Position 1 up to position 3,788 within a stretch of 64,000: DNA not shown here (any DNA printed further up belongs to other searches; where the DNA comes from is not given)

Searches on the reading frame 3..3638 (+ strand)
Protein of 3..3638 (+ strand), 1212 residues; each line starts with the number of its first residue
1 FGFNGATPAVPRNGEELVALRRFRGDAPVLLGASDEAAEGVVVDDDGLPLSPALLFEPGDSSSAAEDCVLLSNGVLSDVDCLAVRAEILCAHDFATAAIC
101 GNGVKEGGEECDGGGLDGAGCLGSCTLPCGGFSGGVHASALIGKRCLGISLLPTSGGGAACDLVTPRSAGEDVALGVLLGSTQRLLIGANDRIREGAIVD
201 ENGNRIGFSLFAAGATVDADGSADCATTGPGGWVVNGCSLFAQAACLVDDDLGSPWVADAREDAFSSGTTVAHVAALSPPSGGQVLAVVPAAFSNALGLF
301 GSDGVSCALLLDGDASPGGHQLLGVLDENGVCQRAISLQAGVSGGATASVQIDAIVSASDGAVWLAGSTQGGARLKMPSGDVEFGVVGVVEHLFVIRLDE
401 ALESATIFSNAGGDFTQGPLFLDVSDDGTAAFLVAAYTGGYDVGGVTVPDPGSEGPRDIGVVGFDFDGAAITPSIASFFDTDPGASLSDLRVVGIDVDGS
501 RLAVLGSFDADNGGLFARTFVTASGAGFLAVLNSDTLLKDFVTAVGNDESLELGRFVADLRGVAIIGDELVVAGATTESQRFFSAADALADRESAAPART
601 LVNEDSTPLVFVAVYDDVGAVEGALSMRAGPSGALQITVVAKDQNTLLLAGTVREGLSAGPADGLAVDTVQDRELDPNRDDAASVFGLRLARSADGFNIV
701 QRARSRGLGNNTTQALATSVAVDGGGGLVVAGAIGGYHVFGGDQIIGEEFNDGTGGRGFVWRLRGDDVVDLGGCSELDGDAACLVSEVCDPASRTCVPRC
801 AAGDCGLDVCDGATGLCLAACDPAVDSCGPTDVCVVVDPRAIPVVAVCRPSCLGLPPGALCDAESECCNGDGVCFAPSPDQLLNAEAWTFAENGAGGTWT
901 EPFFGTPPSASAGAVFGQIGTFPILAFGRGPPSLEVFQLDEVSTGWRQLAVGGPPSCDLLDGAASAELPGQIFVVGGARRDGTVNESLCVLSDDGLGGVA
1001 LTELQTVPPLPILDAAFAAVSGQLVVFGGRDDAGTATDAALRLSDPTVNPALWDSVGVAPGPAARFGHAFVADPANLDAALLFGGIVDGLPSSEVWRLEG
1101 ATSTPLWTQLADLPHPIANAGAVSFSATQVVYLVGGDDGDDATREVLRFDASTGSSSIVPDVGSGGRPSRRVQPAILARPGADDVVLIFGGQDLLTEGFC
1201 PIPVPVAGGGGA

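Call 53: search_protein_families(library=pfam, proteins=[window:3-3638:+], max_evalue=0.00001)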
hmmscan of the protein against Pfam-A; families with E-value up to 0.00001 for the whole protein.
window:3-3638:+ (1212 aa): 5 families
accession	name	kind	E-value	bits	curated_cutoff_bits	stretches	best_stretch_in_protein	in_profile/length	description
PF24681.1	Kelch_KLHDC2_KLHL20_DRC7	-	7.6e-15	55.2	50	1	964-1191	3-221/221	KLHDC2/KLHL20/DRC7 Kelch-repeats domain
PF13415.12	Kelch_3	-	2.4e-11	44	22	0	1023-1071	3-46/48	Galactose oxidase, central domain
PF13418.12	Kelch_4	-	2.1e-10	40.8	21.6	0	1064-1115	1-49/49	Galactose oxidase, central domain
PF13964.12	Kelch_6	-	2.5e-08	34.1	25.3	0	1016-1044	6-34/50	Kelch motif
PF01344.31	Kelch_1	-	3.3e-06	26.9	20.1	0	1130-1161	13-44/46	Kelch motif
